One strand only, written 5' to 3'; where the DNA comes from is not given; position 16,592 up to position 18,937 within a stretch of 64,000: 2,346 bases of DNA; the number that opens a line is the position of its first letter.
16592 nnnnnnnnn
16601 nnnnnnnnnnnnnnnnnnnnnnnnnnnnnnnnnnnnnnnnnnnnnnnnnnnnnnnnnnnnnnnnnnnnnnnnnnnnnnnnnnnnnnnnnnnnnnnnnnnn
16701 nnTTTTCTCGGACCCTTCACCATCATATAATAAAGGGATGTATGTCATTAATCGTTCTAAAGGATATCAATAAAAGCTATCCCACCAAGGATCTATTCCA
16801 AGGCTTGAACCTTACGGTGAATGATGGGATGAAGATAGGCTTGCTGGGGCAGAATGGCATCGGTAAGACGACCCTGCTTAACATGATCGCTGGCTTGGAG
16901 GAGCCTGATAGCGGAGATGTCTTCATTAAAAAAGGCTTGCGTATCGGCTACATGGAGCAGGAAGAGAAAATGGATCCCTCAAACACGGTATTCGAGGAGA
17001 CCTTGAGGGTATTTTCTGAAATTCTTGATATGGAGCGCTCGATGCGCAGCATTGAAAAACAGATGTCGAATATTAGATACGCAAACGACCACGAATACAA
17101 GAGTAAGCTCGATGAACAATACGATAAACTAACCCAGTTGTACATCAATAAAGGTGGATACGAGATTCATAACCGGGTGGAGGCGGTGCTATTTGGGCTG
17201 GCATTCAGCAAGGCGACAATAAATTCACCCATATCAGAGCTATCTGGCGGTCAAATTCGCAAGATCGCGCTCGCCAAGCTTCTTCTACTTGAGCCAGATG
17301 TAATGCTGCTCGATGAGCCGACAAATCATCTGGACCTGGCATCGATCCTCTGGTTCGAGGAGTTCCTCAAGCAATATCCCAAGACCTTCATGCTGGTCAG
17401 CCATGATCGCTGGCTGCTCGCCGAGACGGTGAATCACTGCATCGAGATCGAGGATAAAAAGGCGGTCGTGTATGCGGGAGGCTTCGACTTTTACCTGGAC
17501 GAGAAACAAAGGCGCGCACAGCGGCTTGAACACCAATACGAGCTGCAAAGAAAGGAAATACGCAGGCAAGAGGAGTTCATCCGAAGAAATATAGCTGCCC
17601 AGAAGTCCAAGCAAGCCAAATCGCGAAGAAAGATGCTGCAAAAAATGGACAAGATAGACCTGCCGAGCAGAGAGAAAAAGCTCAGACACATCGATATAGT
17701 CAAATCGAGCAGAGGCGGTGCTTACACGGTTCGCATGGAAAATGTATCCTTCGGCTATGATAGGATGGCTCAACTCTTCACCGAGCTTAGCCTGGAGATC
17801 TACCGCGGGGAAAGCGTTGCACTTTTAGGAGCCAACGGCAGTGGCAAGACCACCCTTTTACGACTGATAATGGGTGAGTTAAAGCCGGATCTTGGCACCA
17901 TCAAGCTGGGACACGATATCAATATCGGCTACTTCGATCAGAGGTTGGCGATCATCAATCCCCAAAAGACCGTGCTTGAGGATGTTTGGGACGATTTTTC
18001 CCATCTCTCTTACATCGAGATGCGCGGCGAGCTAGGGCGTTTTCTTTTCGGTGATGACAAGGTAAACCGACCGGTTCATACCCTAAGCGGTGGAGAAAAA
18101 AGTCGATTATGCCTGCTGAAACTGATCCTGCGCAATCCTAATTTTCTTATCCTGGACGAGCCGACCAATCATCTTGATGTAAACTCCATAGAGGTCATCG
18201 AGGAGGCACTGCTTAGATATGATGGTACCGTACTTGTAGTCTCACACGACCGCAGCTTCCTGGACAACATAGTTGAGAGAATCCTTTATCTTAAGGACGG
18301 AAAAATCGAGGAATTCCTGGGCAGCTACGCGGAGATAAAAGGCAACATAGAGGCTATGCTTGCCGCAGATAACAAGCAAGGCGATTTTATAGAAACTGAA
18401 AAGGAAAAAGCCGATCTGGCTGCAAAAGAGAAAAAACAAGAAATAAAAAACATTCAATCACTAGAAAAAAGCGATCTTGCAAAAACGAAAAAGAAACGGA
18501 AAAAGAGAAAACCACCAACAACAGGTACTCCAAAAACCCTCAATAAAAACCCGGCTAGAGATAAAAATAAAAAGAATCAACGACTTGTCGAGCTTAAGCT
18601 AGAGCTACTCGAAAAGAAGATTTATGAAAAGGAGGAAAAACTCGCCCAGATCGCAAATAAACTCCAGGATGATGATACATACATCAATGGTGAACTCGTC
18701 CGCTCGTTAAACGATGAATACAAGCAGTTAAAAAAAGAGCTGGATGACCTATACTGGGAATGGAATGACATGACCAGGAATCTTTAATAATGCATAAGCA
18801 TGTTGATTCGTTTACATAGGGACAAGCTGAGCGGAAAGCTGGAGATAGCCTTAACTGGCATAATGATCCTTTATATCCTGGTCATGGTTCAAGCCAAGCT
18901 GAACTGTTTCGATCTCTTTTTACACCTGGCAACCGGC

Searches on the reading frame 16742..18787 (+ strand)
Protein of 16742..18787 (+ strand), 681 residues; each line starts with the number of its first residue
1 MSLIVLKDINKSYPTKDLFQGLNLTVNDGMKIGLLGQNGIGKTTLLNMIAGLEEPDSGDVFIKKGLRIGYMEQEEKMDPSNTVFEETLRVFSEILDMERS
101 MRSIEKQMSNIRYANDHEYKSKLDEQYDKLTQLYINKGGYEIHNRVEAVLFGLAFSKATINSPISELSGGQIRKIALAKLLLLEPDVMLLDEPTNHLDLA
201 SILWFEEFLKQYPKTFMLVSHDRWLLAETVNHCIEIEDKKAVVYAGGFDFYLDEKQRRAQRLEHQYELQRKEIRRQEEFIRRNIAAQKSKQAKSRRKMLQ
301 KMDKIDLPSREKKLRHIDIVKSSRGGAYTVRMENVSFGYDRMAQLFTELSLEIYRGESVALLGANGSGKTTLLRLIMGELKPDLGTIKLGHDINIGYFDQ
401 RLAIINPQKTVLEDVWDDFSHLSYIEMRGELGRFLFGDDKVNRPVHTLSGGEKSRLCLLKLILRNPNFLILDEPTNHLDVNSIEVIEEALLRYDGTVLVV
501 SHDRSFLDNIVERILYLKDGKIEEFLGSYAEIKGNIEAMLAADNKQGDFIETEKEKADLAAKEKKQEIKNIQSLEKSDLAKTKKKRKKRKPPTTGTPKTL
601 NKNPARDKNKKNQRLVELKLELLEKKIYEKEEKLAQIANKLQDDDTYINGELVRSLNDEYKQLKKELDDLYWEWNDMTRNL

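Call 7: search_protein_families(library=pfam, proteins=[window:16742-18787:+])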
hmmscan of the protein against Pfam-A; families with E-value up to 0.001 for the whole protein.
window:16742-18787:+ (681 aa): 16 families
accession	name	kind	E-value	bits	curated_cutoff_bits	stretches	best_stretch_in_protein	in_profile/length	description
PF00005.33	ABC_tran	-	1.4e-55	188.1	25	2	347-476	2-137/137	ABC transporter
PF12848.13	ABC_tran_Xtn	-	1e-20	74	25.9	1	234-313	1-81/85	ABC transporter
PF13304.12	AAA_21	-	8.2e-19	69.2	27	3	107-222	166-299/304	AAA domain, putative AbiEii toxin, Type IV TA system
PF05729.18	NACHT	-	6.1e-06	26.6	26.7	0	359-380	3-24/167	NACHT domain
PF13555.12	AAA_29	-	7.6e-06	26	27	0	350-373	16-39/61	P-loop containing region of AAA domain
PF16326.10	ABC_tran_CTD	-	8.1e-06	26.4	32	1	619-674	9-64/69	ABC transporter C-terminal domain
PF00006.31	ATP-synt_ab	-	4.5e-05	23.6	29.5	0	24-91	9-76/213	ATP synthase alpha/beta family, nucleotide-binding domain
PF13191.12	AAA_16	-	6.5e-05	23.9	32.6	0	352-394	20-63/167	AAA ATPase domain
PF13401.12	AAA_22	-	9.4e-05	23.2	27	0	358-391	7-33/130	AAA domain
PF02463.25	SMC_N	-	0.00013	21.9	40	1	218-510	48-205/220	RecF/RecN/SMC N terminal domain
PF03193.22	RsgA_GTPase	-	0.00014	22.2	30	0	301-388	59-138/174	RsgA GTPase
PF00004.35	AAA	-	0.00025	21.9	21.2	0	360-390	2-32/131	ATPase family associated with various cellular activities (AAA)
PF02367.23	TsaE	-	0.00035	21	26.6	0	342-380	7-45/128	Threonylcarbamoyl adenosine biosynthesis protein TsaE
PF05783.17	DLIC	-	0.00062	19.2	19.7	0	30-59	26-55/471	Dynein light intermediate chain (DLIC)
PF13479.12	AAA_24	-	0.00091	19.6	27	0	29-49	2-22/195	AAA domain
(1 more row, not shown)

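Call 88: search_protein_families(library=ncbifam, max_evalue=0.00001, proteins=[window:16742-18787:+])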
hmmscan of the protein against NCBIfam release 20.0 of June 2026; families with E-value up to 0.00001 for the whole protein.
window:16742-18787:+ (681 aa): 188 families (the best 25 are shown)
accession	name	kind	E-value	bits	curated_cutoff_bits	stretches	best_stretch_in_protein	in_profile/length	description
NF008775.0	PRK11819.1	equivalog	1.2e-149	499.5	599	2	5-544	8-543/556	energy-dependent translational throttle protein EttA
NF000355.4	ribo_prot_ABC_F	equivalog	1.3e-134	449.9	380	3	4-300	3-251/499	ribosomal protection-like ABC-F family protein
TIGR03719.1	ABC_ABC_ChvD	subfamily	4.5e-119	398.5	806.75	2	5-423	6-415/552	energy-dependent translational throttle protein EttA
NF050005.1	ABC_ATPase_Uup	equivalog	1.7e-114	383.3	900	1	1-567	1-562/636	ATP-binding cassette ATPase Uup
NF008358.0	PRK11147.1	equivalog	1.1e-108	364.2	936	1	1-647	1-597/635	ABC transporter ATP-binding protein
NF011646.0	PRK15064.1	equivalog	4e-108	362.1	762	2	89-531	80-522/530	ABC-F family ATPase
NF000168.2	ABCF_Msr_all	exception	4.5e-105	352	680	5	253-503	215-464/487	Msr family ABC-F type ribosomal protection protein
NF000514.1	ABCF_OptrA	exception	5.2e-97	325.8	1450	1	18-554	35-565/655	ABC-F type ribosomal protection protein OptrA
NF000169.2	ABCF_Sal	exception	2.1e-96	323.7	725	3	114-504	79-488/542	Sal family ABC-F type ribosomal protection protein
NF007921.0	PRK10636.1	equivalog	5.7e-95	318.9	917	2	93-643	83-606/638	ABC transporter ATP-binding protein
NF000171.1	ABCF_producer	exception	2.8e-94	316.5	800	3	4-293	4-290/541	TlrC/CarA/OleB/SrmB family ABC-F type ribosomal protection protein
NF000166.1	ABCF_CarA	exception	3.7e-94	315.9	1050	3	4-286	6-293/556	ABC-F type ribosomal protection protein Car(A)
NF000170.2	ABCF_Vga_all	exception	2.6e-87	293.5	725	3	285-580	223-512/521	Vga family ABC-F type ribosomal protection protein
NF043038.1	ABCF_CplR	exception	1.6e-85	287.9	780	3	291-586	248-532/544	ABC-F type ribosomal protection protein CplR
NF000167.2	ABCF_Lsa_all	exception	3.2e-71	240.8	750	4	329-634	3-297/492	Lsa family ABC-F type ribosomal protection protein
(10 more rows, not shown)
